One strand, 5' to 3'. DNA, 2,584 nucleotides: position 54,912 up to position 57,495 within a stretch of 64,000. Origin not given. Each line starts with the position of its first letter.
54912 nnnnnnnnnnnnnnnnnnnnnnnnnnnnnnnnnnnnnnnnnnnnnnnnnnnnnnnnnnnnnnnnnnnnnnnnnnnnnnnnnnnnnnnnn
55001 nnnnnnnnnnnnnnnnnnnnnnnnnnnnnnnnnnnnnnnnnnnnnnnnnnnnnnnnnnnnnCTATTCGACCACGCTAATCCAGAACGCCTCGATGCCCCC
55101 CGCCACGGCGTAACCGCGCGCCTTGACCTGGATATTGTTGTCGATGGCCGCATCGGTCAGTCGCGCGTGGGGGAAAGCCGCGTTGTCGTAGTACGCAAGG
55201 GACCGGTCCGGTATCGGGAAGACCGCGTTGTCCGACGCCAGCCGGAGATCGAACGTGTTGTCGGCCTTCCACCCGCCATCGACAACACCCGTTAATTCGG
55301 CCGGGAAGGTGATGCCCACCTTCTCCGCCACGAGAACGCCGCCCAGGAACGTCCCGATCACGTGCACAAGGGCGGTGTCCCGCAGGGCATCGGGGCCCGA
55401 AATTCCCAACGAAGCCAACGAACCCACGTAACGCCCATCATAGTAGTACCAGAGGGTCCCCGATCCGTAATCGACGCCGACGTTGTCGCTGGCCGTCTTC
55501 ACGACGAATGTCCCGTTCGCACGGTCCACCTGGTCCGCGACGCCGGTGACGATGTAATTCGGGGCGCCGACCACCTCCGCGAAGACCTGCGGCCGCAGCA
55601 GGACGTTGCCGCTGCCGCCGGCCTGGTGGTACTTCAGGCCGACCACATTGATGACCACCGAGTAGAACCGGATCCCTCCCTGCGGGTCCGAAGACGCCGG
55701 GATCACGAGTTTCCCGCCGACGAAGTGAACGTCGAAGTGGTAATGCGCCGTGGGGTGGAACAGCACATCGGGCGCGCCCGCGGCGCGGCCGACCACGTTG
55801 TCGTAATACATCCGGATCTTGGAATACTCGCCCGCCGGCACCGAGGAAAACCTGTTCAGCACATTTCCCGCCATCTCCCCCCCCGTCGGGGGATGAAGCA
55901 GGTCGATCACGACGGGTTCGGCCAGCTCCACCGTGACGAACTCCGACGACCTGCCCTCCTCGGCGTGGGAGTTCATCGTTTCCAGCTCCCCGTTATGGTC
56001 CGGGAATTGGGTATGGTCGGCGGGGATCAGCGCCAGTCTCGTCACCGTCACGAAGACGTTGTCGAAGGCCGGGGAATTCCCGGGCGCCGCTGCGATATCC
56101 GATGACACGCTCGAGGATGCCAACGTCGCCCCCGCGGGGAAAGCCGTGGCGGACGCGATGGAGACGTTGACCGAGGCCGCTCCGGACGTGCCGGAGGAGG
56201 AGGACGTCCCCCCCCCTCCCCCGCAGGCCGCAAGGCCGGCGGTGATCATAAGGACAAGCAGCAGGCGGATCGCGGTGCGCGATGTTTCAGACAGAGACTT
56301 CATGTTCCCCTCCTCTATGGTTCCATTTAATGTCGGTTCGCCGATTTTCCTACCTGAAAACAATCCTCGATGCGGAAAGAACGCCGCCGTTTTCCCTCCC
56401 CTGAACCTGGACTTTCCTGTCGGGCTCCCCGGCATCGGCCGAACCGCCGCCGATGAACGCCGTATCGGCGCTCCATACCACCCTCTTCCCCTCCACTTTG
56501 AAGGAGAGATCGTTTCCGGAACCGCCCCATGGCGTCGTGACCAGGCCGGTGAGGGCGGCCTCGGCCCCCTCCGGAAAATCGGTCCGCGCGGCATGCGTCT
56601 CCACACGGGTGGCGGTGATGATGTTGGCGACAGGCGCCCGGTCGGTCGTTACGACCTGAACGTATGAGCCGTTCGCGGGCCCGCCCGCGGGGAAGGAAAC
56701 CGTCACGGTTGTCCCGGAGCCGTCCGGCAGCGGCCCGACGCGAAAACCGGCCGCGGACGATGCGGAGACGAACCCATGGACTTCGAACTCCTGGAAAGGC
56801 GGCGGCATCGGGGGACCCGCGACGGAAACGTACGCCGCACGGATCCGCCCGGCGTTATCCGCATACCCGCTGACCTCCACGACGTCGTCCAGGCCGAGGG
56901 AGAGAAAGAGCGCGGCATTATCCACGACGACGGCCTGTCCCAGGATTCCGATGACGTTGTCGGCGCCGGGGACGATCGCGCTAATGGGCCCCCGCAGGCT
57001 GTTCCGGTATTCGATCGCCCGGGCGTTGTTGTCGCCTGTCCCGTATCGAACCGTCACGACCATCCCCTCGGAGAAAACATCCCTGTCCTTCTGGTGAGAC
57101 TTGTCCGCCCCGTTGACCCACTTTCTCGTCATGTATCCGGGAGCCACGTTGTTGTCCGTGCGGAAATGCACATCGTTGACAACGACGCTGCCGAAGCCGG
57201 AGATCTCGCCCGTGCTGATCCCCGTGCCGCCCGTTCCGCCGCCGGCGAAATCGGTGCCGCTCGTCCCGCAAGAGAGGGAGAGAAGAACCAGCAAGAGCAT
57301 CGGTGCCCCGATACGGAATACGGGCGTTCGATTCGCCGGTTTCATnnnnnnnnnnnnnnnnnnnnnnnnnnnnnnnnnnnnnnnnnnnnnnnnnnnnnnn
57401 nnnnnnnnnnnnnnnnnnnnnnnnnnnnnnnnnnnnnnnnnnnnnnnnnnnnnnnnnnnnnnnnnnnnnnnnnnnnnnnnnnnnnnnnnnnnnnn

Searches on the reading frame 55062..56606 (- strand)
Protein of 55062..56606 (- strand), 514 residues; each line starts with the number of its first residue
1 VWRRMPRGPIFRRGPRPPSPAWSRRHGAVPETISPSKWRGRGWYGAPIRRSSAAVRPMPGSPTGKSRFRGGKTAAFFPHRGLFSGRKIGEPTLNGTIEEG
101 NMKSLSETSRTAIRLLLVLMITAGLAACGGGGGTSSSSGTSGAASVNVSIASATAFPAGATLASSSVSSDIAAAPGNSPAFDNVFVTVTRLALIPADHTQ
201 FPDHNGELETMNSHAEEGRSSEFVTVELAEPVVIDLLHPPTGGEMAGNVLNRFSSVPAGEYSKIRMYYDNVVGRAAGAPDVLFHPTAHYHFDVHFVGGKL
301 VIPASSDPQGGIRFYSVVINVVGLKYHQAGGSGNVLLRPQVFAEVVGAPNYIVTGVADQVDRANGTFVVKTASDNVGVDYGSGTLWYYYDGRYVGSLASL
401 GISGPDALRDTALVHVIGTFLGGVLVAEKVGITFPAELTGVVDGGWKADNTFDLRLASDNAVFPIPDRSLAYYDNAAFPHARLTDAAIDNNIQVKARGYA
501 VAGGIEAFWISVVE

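Call 15: search_protein_families(library=pfam, proteins=[window:55062-56606:-], max_evalue=0.001)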
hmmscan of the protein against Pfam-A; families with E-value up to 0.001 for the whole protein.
window:55062-56606:- (514 aa): 1 family
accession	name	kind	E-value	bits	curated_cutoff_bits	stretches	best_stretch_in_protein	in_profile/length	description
PF14321.11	DUF4382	-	5.4e-05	23.9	25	1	179-299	14-85/136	Domain of unknown function (DUF4382)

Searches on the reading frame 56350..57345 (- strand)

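Call 15: search_protein_families(library=pfam, proteins=[window:56350-57345:-], max_evalue=0.001)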
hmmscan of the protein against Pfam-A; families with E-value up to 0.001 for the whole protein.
window:56350-57345:- (331 aa): 1 family
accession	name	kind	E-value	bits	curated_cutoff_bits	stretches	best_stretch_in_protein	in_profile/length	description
PF18914.6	DUF5666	-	3.1e-10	40.6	27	1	279-328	9-59/60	Domain of unknown function (DUF5666)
